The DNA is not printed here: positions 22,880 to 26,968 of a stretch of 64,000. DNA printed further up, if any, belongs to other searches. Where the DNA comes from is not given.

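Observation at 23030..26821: Single-gene phosphoesterase + Hsp90-like ATPase fusion: candidate uncharacterised conflict/defence system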

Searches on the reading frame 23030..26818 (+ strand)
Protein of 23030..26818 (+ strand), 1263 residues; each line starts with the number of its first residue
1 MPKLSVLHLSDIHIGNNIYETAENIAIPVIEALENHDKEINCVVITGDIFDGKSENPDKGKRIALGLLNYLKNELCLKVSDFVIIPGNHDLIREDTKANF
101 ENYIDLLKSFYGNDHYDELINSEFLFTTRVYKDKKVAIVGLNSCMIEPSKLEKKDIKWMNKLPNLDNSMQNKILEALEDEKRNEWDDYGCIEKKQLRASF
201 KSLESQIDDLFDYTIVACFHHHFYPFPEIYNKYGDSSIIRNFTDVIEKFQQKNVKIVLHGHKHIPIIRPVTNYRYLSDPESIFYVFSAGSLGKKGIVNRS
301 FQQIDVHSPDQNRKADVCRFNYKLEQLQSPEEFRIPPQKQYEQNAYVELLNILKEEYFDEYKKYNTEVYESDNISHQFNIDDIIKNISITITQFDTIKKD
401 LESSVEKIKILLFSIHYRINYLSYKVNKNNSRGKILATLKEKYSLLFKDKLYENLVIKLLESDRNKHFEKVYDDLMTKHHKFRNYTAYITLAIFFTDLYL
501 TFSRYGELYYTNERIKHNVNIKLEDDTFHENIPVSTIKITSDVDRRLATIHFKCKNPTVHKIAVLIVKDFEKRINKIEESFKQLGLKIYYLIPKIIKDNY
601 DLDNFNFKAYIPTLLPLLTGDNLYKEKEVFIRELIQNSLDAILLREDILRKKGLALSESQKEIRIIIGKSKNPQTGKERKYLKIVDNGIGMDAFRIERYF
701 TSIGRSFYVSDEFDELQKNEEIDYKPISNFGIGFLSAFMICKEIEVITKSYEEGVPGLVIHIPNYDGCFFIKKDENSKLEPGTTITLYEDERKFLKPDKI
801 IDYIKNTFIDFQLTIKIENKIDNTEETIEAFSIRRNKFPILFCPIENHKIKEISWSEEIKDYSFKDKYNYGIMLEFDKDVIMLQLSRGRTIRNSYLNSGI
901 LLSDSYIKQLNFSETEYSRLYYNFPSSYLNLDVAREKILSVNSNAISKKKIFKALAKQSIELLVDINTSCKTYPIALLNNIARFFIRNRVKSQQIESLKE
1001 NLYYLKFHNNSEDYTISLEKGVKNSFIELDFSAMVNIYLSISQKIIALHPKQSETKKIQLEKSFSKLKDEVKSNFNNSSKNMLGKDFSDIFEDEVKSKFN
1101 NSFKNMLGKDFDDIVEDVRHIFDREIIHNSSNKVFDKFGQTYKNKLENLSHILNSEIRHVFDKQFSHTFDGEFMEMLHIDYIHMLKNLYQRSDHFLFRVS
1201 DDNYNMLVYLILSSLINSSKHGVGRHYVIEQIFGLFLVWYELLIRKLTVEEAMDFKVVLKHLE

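Call 3: search_protein_families(library=pfam, proteins=[window:23030-26818:+], max_evalue=1)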
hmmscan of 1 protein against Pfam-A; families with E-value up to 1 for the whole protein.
window:23030-26818:+ (1263 aa): 5 families
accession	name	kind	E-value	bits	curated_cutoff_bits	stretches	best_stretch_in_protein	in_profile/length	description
PF00149.33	Metallophos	-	1.2e-11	45.8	21.5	1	5-265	2-191/191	Calcineurin-like phosphoesterase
PF13589.12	HATPase_c_3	-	5.9e-07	30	25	1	628-751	4-95/137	Histidine kinase-, DNA gyrase B-, and HSP90-like ATPase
PF12850.12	Metallophos_2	-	0.001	19.5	27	0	5-99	2-66/154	Calcineurin-like phosphoesterase superfamily domain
PF02518.31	HATPase_c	-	0.0085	17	26.4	1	631-711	10-81/111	Histidine kinase-, DNA gyrase B-, and HSP90-like ATPase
PF18546.6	MetOD1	-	0.58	10.7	23.8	1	1071-1153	9-86/142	Methanogen output domain 1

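Call 4: search_protein_families(library=padloc, proteins=[window:23030-26818:+], max_evalue=1)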
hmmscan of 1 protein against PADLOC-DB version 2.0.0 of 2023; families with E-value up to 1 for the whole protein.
window:23030-26818:+ (1263 aa): 0 families

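Call 5: search_protein_families(library=ncbifam, proteins=[window:23030-26818:+], max_evalue=1)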
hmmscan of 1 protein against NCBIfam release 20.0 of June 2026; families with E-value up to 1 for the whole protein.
window:23030-26818:+ (1263 aa): 7 families
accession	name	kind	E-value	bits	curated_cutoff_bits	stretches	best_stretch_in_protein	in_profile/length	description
NF003555.1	PRK05218.1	equivalog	8.7e-29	100.5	371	1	605-827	3-212/614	molecular chaperone HtpG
NF010683.0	PRK14083.1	equivalog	1.5e-27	96.4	455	1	621-829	21-209/604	HSP90 family protein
NF053862.1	DS9_1_antiphage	equivalog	1.5e-26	93.3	420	2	5-150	195-358/486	anti-phage phosphoesterase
TIGR00619.1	sbcd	subfamily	1.3e-08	35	77.65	1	5-90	2-86/252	exonuclease subunit SbcD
NF008359.0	PRK11148.1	equivalog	0.00054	19.6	225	0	201-280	145-222/275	3',5'-cyclic-AMP phosphodiesterase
NF008206.2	PRK10966.1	equivalog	0.00061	19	450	1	5-92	2-87/380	exonuclease subunit SbcD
NF047352.1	P_loop_sacsin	domain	0.013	15.9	50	1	630-746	3-79/80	sacsin N-terminal ATP-binding-like domain-containing protein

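Call 7: find_homologous_proteins(query=window:23030-26818:+)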
Query window:23030-26818:+ (1263 aa): 210 proteins with E <= 0.001 among 8000 candidates; the best 120 are listed.
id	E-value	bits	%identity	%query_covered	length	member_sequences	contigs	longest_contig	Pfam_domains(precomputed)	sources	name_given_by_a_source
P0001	0.0e+0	2810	100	100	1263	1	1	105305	PF00149.34,PF13589.13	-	-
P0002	0.0e+0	1722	63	100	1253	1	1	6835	PF12850.13,PF00149.34,PF13589.13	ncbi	-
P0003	0.0e+0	1648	60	100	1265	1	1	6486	PF00149.34,PF13589.13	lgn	-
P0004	0.0e+0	1528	75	72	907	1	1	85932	PF12850.13,PF00149.34,PF13589.13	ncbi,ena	-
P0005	0.0e+0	1497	56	100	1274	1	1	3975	PF12850.13,PF00149.34,PF13589.13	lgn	-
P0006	0.0e+0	1419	54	100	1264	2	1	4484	PF12850.13,PF00149.34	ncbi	-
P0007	0.0e+0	1406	55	100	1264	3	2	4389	PF00149.34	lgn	-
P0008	0.0e+0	1351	70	69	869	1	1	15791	PF12850.13,PF00149.34,PF13589.13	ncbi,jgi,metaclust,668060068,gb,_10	metaclust:\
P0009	0.0e+0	1310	52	100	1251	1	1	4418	PF00149.34,PF13589.13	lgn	-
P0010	0.0e+0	1308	52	99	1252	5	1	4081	PF00149.34,PF13589.13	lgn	-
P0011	0.0e+0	1295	52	100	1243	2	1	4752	PF00149.34,PF13589.13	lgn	-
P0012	0.0e+0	1294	52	99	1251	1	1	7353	PF00149.34,PF13589.13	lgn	-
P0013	0.0e+0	1272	72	64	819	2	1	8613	PF13589.13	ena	-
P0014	0.0e+0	1265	51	100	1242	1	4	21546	PF00149.34,PF13589.13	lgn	-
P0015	0.0e+0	1253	57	82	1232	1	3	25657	PF00149.34,PF13589.13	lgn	-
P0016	0.0e+0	1142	53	81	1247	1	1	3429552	PF00149.34,PF13589.13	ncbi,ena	-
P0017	0.0e+0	1137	50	93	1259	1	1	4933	PF00149.34,PF13589.13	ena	-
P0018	0.0e+0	1135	49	93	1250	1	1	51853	PF00149.34,PF13589.13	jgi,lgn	jgi:3',5'-cyclic AMP phosphodiesterase CpdA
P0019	0.0e+0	1121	50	87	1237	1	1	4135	PF00149.34,PF13589.13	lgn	-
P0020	0.0e+0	1108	54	78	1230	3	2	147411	PF12850.13,PF00149.34,PF13589.13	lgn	-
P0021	0.0e+0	1083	53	82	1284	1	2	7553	PF00149.34,PF13589.13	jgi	jgi:3',5'-cyclic AMP phosphodiesterase CpdA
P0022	0.0e+0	1074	53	79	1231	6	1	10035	PF12850.13,PF00149.34,PF13589.13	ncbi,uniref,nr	ncbi:metallophosphoesterase [Dysgonomonas sp. Marseille-P4677]|uniref:metallophosphoesterase n=1 Tax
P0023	0.0e+0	1064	48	92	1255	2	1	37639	PF00149.34,PF13589.13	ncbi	-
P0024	3.5e-289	981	50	81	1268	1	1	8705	PF00149.34,PF13589.13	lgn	-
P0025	4.2e-284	964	45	82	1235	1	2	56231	PF00149.34,PF13589.13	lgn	-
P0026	4.6e-282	957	48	81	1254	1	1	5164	PF00149.34,PF13589.13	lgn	-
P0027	7.7e-281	953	44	83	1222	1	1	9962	PF00149.34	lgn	-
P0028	2.6e-279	948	50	80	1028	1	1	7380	PF00149.34,PF13589.13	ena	-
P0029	2.8e-271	922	45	83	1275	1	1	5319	PF00149.34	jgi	-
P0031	1.5e-254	866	46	80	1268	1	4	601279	PF00149.34,PF13589.13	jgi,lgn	jgi:3',5'-cyclic AMP phosphodiesterase CpdA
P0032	5.4e-226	772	43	82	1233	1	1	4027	PF00149.34,PF13589.13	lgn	-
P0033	7.8e-225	768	45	78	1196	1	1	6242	PF00149.34,PF13589.13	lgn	-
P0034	5.5e-223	762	42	80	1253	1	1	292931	PF00149.34,PF13589.13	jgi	jgi:3',5'-cyclic AMP phosphodiesterase CpdA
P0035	2.2e-220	753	42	84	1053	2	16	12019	PF00149.34,PF13589.13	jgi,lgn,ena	-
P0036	2.9e-220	753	43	78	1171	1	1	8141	PF00149.34,PF13589.13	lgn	-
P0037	5.6e-215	735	42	78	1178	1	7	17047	PF00149.34,PF13589.13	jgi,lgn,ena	-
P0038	1.4e-212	727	41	77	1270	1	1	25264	PF00149.34,PF13589.13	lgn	-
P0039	3.5e-208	713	39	83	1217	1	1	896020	PF00149.34,PF13589.13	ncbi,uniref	ncbi:metallophosphoesterase [Pedobacter sp. GSP4]|uniref:metallophosphoesterase family protein n=1 T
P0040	1.4e-207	711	41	81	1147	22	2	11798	PF00149.34,PF13589.13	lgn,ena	-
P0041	7.7e-207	708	42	74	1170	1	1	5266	PF00149.34,PF13589.13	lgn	-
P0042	9.0e-207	708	45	65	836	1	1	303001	PF00149.34,PF13589.13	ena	-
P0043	3.0e-205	703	42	77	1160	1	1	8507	PF00149.34,PF13589.13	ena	-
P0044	3.5e-205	703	39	83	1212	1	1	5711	PF00149.34,PF13589.13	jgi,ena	-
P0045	2.3e-204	700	40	77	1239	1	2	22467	PF00149.34,PF13589.13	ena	-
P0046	7.4e-204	698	41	75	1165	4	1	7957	PF00149.34,PF13589.13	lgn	-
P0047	1.2e-202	694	40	78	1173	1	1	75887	PF00149.34,PF13589.13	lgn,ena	-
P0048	5.6e-202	692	40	78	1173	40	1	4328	PF00149.34,PF13589.13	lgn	-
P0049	1.6e-201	691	41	78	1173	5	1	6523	PF00149.34,PF13589.13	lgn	-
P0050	7.6e-196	672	41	75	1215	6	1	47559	PF00149.34,PF13589.13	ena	-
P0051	1.2e-188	648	38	78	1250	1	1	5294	PF00149.34,PF13589.13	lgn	-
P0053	3.4e-185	636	38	79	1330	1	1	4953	PF00149.34,PF13589.13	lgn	-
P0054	2.5e-181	624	37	88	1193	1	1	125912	PF00149.34,PF13589.13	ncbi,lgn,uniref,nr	ncbi:metallophosphoesterase [Clostridium sp. C2-6-12]|uniref:metallophosphoesterase n=1 Tax=Clostrid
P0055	7.8e-180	619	40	75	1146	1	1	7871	PF00149.34,PF13589.13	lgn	-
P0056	5.3e-178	613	38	81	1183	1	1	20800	PF00149.34,PF13589.13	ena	-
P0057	2.0e-176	607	39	81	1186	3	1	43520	PF00149.34,PF13589.13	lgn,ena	-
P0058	1.4e-174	601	38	76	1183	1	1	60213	PF00149.34,PF13589.13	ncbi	ncbi:MAG: metallophosphoesterase [Candidatus Fimenecus sp.]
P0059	8.2e-174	599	42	74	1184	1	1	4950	PF00149.34,PF13589.13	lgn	-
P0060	1.2e-172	595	38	81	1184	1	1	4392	PF00149.34,PF13589.13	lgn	-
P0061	9.4e-172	592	41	74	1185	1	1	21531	PF00149.34,PF13589.13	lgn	-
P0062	2.0e-171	591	38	81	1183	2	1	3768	PF00149.34,PF13589.13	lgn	-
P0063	2.6e-171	590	38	76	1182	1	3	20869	PF00149.34,PF13589.13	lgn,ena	-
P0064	3.0e-171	590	40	74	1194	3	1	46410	PF00149.34,PF13589.13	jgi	-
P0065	1.9e-170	588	38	77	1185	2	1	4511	PF00149.34,PF13589.13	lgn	-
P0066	3.7e-170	587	37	81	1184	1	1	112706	PF00149.34,PF13589.13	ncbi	-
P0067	8.7e-170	585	40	74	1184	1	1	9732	PF00149.34,PF13589.13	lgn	-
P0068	2.2e-169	584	38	81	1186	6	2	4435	PF00149.34,PF13589.13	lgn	-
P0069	4.1e-169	583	39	74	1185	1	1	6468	PF00149.34,PF13589.13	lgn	-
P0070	2.2e-168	581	37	81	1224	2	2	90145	PF00149.34,PF13589.13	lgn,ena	-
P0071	1.1e-167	579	40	74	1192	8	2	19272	PF00149.34,PF13589.13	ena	-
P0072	1.4e-167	578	38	76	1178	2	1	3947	PF00149.34,PF13589.13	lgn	-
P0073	1.6e-167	578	38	81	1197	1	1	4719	PF00149.34,PF13589.13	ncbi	-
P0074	1.6e-167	578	39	75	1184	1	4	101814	PF00149.34,PF13589.13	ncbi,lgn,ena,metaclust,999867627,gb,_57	metaclust:\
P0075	1.9e-167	578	38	77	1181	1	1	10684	PF00149.34,PF13589.13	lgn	-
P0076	2.4e-167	577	40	76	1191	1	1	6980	PF00149.34,PF02518.32,PF13589.13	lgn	-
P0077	3.0e-167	577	39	75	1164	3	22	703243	PF00149.34,PF13589.13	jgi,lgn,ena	-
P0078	5.1e-167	576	37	81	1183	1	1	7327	PF00149.34,PF13589.13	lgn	-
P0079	9.5e-167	575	38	80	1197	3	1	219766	PF00149.34,PF13589.13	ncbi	-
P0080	1.0e-166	575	36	80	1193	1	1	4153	PF00149.34,PF13589.13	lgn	-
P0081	1.2e-166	575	40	75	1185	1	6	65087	PF00149.34,PF13589.13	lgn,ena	-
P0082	2.2e-166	574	39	74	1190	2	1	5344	PF00149.34,PF13589.13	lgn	-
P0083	3.1e-166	574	39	76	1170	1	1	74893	PF00149.34,PF13589.13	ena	-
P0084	3.2e-166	574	39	75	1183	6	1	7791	PF00149.34,PF13589.13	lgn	-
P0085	3.8e-166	573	37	83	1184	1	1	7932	PF00149.34,PF13589.13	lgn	-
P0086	1.2e-165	572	38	80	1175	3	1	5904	PF00149.34,PF13589.13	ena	-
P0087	1.2e-165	572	39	78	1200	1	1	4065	PF00149.34,PF13589.13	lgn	-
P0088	1.2e-165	572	38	77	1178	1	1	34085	PF00149.34,PF13589.13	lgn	-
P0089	1.6e-165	571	39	74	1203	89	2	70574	PF00149.34,PF13589.13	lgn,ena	-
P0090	1.8e-165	571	36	81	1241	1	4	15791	PF00149.34,PF13589.13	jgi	jgi:hypothetical protein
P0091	2.3e-165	571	38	80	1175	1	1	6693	PF00149.34,PF13589.13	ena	-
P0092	2.4e-165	571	37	79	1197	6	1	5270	PF00149.34,PF13589.13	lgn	-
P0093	3.7e-165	570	38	81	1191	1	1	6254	PF00149.34,PF13589.13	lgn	-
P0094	4.5e-165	570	38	78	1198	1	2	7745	PF00149.34,PF13589.13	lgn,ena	-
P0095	6.5e-165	569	35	86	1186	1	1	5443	PF00149.34,PF13589.13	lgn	-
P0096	7.8e-165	569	37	76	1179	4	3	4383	PF00149.34,PF13589.13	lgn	-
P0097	1.0e-164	569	36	81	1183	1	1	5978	PF00149.34,PF13589.13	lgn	-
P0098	1.2e-164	568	37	79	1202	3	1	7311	PF00149.34,PF13589.13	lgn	-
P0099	2.9e-164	567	37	81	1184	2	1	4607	PF00149.34,PF13589.13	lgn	-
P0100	2.9e-164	567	35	86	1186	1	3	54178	PF00149.34,PF13589.13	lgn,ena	-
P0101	3.0e-164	567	38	76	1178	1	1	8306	PF00149.34,PF13589.13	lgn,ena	-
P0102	4.4e-164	567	37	79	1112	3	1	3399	PF00149.34,PF13589.13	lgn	-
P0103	4.7e-164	566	37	76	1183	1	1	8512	PF00149.34,PF13589.13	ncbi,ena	-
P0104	5.6e-164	566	38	76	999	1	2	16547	PF00149.34,PF13589.13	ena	-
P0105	6.4e-164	566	38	76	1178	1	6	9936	PF00149.34,PF13589.13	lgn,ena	-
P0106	6.8e-164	566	36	86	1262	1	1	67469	PF00149.34,PF13589.13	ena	-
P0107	7.5e-164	566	38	76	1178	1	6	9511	PF00149.34,PF13589.13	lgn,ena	-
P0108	8.5e-164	566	38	76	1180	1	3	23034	PF00149.34,PF13589.13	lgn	-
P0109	1.0e-163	565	38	76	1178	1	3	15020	PF00149.34,PF13589.13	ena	-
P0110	1.2e-163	565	38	77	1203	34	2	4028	PF00149.34,PF02518.32,PF13589.13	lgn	-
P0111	1.3e-163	565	37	81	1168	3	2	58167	PF00149.34,PF13589.13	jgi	-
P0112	1.4e-163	565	40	75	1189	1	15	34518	PF00149.34,PF13589.13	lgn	-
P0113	1.8e-163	564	35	86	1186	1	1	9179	PF00149.34,PF13589.13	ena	-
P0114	1.9e-163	564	38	76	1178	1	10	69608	PF00149.34,PF13589.13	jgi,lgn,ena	jgi:hypothetical protein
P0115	2.0e-163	564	39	74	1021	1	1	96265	PF00149.34,PF13589.13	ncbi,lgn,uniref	ncbi:ATP-binding protein [Clostridium sp. WILCCON 0269]|uniref:ATP-binding protein n=1 Tax=Candidatu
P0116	2.0e-163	564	38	76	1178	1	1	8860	PF00149.34,PF13589.13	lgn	-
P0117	3.7e-163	563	37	81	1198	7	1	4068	PF00149.34,PF02518.32,PF13589.13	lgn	-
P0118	3.9e-163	563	38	76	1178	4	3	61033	PF00149.34,PF13589.13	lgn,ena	-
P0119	4.0e-163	563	37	77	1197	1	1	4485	PF00149.34,PF13589.13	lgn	-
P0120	5.1e-163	563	37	83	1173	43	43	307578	PF00149.34,PF13589.13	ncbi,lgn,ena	-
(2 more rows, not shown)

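Call 9: search_protein_families(library=phrogs, proteins=[window:23030-26818:+], max_evalue=0.1)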
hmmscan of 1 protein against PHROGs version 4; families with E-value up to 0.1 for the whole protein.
window:23030-26818:+ (1263 aa): 0 families

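Call 14: find_encoding_contigs(protein=P0016, flank=10000, max_places=3)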
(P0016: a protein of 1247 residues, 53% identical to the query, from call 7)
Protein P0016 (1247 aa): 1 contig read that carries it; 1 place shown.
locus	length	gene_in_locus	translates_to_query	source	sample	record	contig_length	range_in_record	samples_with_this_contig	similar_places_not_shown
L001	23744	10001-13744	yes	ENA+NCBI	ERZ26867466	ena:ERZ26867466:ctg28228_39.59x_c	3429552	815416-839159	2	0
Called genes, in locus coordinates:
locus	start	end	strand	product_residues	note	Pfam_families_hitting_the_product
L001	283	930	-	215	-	PF00484:Pro_CA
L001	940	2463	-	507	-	PF00916:Sulfate_transp, PF16983:MFS_MOT1 (weak)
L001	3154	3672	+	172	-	-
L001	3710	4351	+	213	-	-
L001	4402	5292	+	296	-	PF14243:R2K_3, PF18299:R2K_2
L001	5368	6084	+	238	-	-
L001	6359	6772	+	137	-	-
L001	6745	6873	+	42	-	-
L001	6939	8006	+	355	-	PF03193:RsgA_GTPase, PF02421:FeoB_N (faint), PF00009:GTP_EFTU (weak), PF00005:ABC_tran (weak), PF01926:MMR_HSR1 (weak)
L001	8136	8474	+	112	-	-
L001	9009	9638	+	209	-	-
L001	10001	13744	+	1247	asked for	PF00149:Metallophos, PF13589:HATPase_c_3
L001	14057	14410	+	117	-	PF01582:TIR, PF08937:ThsB_TIR, PF13676:TIR_2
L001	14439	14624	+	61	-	-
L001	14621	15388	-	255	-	PF13276:HTH_21 (weak), PF00665:rve, PF13683:rve_3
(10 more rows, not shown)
